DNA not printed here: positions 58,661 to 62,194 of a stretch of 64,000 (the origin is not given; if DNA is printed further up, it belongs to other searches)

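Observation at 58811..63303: A 1078-aa secreted protein with CarboxypepD_reg-like and PHP-like regions, followed by a secreted HEAT-repeat protein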

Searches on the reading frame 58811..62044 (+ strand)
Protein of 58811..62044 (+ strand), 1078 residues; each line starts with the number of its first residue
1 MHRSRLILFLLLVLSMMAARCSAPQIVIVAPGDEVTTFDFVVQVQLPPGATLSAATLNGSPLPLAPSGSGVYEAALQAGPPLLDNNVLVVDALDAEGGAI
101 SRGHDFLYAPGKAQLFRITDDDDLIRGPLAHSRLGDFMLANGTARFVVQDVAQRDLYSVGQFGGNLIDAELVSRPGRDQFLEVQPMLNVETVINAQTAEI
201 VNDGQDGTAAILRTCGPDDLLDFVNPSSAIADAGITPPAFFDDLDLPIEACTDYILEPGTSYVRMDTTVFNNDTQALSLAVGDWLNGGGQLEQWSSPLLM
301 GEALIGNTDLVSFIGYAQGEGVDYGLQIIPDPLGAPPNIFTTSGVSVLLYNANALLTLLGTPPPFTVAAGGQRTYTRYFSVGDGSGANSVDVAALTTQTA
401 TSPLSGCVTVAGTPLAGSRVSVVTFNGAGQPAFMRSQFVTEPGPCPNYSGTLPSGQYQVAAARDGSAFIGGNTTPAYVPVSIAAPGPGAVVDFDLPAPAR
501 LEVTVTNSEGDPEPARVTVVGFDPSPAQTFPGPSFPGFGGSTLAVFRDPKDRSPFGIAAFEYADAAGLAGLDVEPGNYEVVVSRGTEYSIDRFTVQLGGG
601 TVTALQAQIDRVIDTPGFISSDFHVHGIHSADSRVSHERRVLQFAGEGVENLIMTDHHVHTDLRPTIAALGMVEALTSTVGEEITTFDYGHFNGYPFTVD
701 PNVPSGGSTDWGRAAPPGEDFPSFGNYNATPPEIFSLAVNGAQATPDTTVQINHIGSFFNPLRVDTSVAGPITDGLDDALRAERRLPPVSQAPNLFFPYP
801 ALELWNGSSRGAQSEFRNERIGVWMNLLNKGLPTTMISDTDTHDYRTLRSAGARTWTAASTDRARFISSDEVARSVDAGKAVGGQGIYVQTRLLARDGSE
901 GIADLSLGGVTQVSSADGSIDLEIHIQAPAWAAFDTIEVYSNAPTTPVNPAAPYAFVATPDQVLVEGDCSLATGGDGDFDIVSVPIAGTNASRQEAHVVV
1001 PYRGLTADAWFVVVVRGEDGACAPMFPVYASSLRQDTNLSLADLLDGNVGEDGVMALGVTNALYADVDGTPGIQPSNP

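Call 5: search_protein_families(library=pfam, proteins=[window:58811-62044:+], max_evalue=0.1)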
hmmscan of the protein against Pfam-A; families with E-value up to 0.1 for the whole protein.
window:58811-62044:+ (1078 aa): 0 families

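Call 6: search_protein_families(library=ncbifam, proteins=[window:58811-62044:+], max_evalue=1)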
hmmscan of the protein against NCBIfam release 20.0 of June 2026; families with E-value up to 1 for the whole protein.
window:58811-62044:+ (1078 aa): 1 family
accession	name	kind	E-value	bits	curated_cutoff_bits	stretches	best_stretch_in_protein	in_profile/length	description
NF038032.1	CehA_McbA_metalo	domain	1.1e-21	77.7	80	1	617-943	1-265/315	CehA/McbA family metallohydrolase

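Call 7: search_solved_structures(query=window:58811-62044:+, max_evalue=10, show_alignments=2)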
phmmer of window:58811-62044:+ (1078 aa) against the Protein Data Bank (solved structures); distinct sequences matched with E-value up to 10: 1.
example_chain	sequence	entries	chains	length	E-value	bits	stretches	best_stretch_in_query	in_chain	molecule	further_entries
7sny_A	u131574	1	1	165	1.5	9.5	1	978-1010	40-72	Oplophorus-luciferin 2-monooxygenase catalytic subunit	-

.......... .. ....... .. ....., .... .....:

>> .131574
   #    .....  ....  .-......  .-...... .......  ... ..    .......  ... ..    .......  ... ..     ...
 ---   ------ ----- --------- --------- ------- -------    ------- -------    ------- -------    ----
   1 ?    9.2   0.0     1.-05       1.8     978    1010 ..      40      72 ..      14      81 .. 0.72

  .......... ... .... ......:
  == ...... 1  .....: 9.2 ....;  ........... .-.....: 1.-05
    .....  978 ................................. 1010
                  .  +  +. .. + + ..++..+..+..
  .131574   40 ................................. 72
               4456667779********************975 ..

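Call 8: search_protein_families(library=pfam, proteins=[window:58811-62044:+], max_evalue=10)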
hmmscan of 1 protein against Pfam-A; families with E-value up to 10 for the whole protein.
window:58811-62044:+ (1078 aa): 1 family
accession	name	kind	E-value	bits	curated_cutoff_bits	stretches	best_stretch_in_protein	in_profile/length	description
PF03706.18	LPG_synthase_TM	-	0.18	11.7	33.4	1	4-78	206-271/302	Lysylphosphatidylglycerol synthase TM region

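Call 9: find_homologous_proteins(query=window:58811-62044:+, max_evalue=0.001)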
Query window:58811-62044:+ (1078 aa): 564 proteins with E <= 0.001 among 8000 candidates; the best 120 are listed.
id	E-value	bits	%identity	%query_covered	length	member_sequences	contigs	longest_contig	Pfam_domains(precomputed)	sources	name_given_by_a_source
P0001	0.0e+0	2425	100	100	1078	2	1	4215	-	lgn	-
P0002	0.0e+0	1936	79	100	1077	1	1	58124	-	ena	-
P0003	0.0e+0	1637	69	100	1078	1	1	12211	-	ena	-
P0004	0.0e+0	1607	67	100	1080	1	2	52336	-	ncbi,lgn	-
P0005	0.0e+0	1595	67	98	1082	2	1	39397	-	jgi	jgi:hypothetical protein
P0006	0.0e+0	1570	67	99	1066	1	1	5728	-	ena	-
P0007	0.0e+0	1362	60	98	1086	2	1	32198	-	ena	-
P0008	0.0e+0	1339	59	100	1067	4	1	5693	-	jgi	jgi:hypothetical protein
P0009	0.0e+0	1308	58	98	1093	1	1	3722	PF13620.13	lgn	-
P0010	0.0e+0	1299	58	98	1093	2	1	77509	-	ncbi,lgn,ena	-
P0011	0.0e+0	1296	57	100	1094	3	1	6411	-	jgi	jgi:hypothetical protein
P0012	0.0e+0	1295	58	97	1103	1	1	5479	-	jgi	jgi:hypothetical protein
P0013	0.0e+0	1294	57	100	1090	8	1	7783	-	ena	-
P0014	0.0e+0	1293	57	100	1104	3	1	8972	-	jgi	jgi:hypothetical protein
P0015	0.0e+0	1290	57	100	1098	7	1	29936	-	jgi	jgi:hypothetical protein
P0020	0.0e+0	1273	57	97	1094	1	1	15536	PF13620.13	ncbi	-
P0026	0.0e+0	1254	56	100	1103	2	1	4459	PF13620.13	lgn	-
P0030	0.0e+0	1240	56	98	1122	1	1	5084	PF13620.13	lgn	-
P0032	0.0e+0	1232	55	98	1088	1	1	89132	PF13620.13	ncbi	-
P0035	0.0e+0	1221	56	99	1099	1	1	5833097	-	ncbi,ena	-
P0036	0.0e+0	1219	54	97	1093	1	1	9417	PF13620.13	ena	-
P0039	0.0e+0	1203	55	100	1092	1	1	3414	PF13620.13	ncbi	ncbi:MAG: hypothetical protein ACREI8_13760 [Myxococcota bacterium]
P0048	0.0e+0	1142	54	98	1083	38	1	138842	PF13620.13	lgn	-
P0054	0.0e+0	1129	54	97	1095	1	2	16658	PF13620.13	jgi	jgi:hypothetical protein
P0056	0.0e+0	1126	54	99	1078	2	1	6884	-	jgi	-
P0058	0.0e+0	1123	53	97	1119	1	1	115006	PF13620.13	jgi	jgi:hypothetical protein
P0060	0.0e+0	1121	53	99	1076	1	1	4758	PF13620.13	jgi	jgi:hypothetical protein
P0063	0.0e+0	1119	53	99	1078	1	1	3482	-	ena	-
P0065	0.0e+0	1118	52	99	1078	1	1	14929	PF13620.13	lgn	-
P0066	0.0e+0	1117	53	99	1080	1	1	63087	PF13620.13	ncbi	-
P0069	0.0e+0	1113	52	97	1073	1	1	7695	PF13620.13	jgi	jgi:hypothetical protein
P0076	0.0e+0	1108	53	97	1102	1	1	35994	PF13620.13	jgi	jgi:hypothetical protein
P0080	0.0e+0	1106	53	99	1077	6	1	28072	PF13620.13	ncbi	-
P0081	0.0e+0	1106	53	99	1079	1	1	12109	PF13620.13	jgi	jgi:hypothetical protein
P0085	0.0e+0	1104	52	99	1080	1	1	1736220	PF13620.13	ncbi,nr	ncbi:MAG: hypothetical protein KatS3mg077_1081 [Candidatus Binatia bacterium]|nr:MAG: hypothetical p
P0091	0.0e+0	1097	52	99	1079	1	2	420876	PF13620.13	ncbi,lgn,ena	-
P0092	0.0e+0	1096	53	98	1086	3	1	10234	PF13620.13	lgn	-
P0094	0.0e+0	1095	53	99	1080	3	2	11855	PF13620.13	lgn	-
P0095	0.0e+0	1095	52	97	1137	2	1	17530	PF13620.13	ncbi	-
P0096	0.0e+0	1095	53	98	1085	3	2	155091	PF13620.13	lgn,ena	-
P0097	0.0e+0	1095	52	98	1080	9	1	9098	PF13620.13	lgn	-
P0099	0.0e+0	1093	52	97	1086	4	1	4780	PF13620.13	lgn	-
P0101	0.0e+0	1090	53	100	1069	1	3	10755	PF13620.13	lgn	-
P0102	0.0e+0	1089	54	90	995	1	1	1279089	PF13620.13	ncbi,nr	ncbi:MAG: hypothetical protein N3C12_08895 [Candidatus Binatia bacterium]|nr:hypothetical protein [C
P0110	0.0e+0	1088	51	99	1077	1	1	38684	PF13620.13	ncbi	-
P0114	0.0e+0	1085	51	100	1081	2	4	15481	PF13620.13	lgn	-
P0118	0.0e+0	1083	52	99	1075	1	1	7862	PF13620.13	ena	-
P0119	0.0e+0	1082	52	99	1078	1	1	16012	PF13620.13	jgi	jgi:hypothetical protein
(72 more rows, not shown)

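Call 10: find_encoding_contigs(protein=P0002, flank=10000, max_places=2)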
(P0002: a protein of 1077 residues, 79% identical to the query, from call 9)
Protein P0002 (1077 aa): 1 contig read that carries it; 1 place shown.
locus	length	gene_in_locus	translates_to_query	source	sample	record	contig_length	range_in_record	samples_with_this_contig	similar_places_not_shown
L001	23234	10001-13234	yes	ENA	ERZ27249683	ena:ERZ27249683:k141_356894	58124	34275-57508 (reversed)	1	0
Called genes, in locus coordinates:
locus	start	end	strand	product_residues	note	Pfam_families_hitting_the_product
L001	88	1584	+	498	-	PF00089:Trypsin, PF13365:Trypsin_2, PF00595:PDZ (weak), PF13180:PDZ_2, PF17820:PDZ_6, PF00595:PDZ, PF13180:PDZ_2 (weak), PF17820:PDZ_6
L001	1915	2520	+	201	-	PF19878:DUF6351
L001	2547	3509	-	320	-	PF00296:Bac_luciferase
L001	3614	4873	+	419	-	PF05721:PhyH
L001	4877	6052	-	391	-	PF03060:NMO, PF01070:FMN_dh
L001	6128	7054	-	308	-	PF12146:Hydrolase_4, PF12697:Abhydrolase_6, PF00561:Abhydrolase_1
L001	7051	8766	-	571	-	PF01979:Amidohydro_1 (faint), PF07969:Amidohydro_3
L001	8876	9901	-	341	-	PF00441:Acyl-CoA_dh_1 (faint), PF08028:Acyl-CoA_dh_2, PF14347:DUF4399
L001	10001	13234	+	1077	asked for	-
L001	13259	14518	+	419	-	-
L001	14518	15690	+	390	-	PF02771:Acyl-CoA_dh_N, PF00441:Acyl-CoA_dh_1, PF08028:Acyl-CoA_dh_2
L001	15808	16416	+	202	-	PF13417:GST_N_3, PF13409:GST_N_2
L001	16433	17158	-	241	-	PF00106:adh_short, PF08659:KR, PF13561:adh_short_C2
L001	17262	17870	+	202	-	-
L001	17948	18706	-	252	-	PF00106:adh_short, PF08659:KR (weak), PF13561:adh_short_C2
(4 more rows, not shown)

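Call 11: find_encoding_contigs(protein=P0010, flank=10000, max_places=2)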
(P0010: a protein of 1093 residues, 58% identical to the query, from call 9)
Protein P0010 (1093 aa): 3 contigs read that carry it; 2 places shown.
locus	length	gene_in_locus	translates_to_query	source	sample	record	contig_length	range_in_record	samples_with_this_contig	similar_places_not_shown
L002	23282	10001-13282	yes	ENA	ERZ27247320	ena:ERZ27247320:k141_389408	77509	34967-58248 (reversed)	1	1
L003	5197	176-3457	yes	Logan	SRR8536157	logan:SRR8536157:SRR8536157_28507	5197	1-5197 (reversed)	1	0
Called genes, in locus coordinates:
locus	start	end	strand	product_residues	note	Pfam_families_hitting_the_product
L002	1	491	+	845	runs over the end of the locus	PF13298:LigD_N, PF01068:DNA_ligase_A_M, PF04679:DNA_ligase_A_C, PF21686:LigD_Prim-Pol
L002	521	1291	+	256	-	PF01904:DUF72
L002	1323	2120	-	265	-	PF07589:PEP_exosort_dom (weak)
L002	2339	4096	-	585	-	PF00364:Biotin_lipoyl, PF07992:Pyr_redox_2, PF12831:FAD_oxidored, PF00070:Pyr_redox, PF02852:Pyr_redox_dim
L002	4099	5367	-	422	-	PF00364:Biotin_lipoyl, PF25973:BSH_CzcB (faint), PF02817:E3_binding, PF00198:2-oxoacid_dh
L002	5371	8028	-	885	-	PF28598:PDH_E1_N, PF00456:Transketolase_N, PF17831:PDH_E1_M, PF22613:Transketolase_C_1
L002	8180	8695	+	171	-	PF01047:MarR (weak), PF12802:MarR_2 (weak), PF13551:HTH_29 (weak)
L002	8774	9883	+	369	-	PF08240:ADH_N, PF00107:ADH_zinc_N, PF13602:ADH_zinc_N_2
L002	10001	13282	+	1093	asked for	-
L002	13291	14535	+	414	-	PF13646:HEAT_2 (weak)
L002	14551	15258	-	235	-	PF03588:Leu_Phe_trans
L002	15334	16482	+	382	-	PF02771:Acyl-CoA_dh_N, PF00441:Acyl-CoA_dh_1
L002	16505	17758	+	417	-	PF02771:Acyl-CoA_dh_N, PF02770:Acyl-CoA_dh_M, PF00441:Acyl-CoA_dh_1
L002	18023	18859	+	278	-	PF00378:ECH_1, PF16113:ECH_2, PF00378:ECH_1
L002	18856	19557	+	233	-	-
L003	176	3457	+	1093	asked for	-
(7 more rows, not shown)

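Call 12: find_encoding_contigs(protein=P0085, flank=10000, max_places=2)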
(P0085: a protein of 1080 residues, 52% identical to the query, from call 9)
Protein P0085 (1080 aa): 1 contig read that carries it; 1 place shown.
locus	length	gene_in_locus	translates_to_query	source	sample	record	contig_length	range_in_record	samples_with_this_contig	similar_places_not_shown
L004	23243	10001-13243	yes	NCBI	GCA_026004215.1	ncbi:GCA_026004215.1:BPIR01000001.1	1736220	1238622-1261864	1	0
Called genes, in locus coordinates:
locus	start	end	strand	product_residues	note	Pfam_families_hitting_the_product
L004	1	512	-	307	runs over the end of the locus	PF08843:AbiEii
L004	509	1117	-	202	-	PF13338:AbiEi_4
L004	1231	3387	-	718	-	PF12161:HsdM_N, PF02384:N6_Mtase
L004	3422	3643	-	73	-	-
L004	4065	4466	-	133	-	PF01638:HxlR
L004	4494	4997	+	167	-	PF16694:Cytochrome_P460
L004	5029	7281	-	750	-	PF00072:Response_reg, PF01590:GAF, PF13185:GAF_2, PF00989:PAS, PF08448:PAS_4, PF13426:PAS_9, PF08447:PAS_3, PF00512:HisKA, +2 more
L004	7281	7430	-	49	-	-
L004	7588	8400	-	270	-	PF00378:ECH_1, PF16113:ECH_2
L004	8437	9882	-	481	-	PF01425:Amidase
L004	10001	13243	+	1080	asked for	PF13620:CarboxypepD_reg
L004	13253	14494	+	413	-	PF02985:HEAT (faint), PF13646:HEAT_2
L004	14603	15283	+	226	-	PF00440:TetR_N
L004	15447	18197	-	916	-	PF08471:Ribonuc_red_2_N, PF02867:Ribonuc_red_lgC, PF12637:TSCPD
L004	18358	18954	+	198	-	PF05258:DciA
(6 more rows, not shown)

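Call 13: find_encoding_contigs(protein=P0035, flank=10000, max_places=2)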
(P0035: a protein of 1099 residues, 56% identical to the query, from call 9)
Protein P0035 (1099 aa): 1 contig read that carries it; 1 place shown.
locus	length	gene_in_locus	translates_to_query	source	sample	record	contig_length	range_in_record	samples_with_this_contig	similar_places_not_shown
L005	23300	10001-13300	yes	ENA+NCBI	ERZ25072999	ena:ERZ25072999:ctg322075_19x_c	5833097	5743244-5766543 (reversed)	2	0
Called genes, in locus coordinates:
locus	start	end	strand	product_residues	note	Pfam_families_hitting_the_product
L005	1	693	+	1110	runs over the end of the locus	PF00873:ACR_tran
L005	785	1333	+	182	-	-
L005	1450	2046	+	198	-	PF00440:TetR_N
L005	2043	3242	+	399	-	PF00067:p450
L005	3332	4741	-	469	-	PF01554:MatE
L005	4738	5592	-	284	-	PF00561:Abhydrolase_1, PF12146:Hydrolase_4, PF12697:Abhydrolase_6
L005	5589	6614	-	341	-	-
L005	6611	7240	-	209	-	PF00440:TetR_N, PF17932:TetR_C_24 (faint)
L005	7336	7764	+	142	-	PF04079:SMC_ScpB (faint), PF25213:HVO_A0261_N (weak), PF01047:MarR, PF12802:MarR_2, PF13463:HTH_27 (weak), PF09339:HTH_IclR (weak), PF12840:HTH_20 (faint)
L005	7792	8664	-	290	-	PF13622:4HBT_3, PF20789:4HBT_3C, PF02551:Acyl_CoA_thio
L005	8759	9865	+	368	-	PF08240:ADH_N, PF16912:Glu_dehyd_C (faint), PF00107:ADH_zinc_N, PF13602:ADH_zinc_N_2 (weak)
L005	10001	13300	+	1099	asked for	-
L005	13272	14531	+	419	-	-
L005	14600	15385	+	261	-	PF00501:AMP-binding, PF13193:AMP-binding_C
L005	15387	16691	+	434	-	PF13336:AcetylCoA_hyd_C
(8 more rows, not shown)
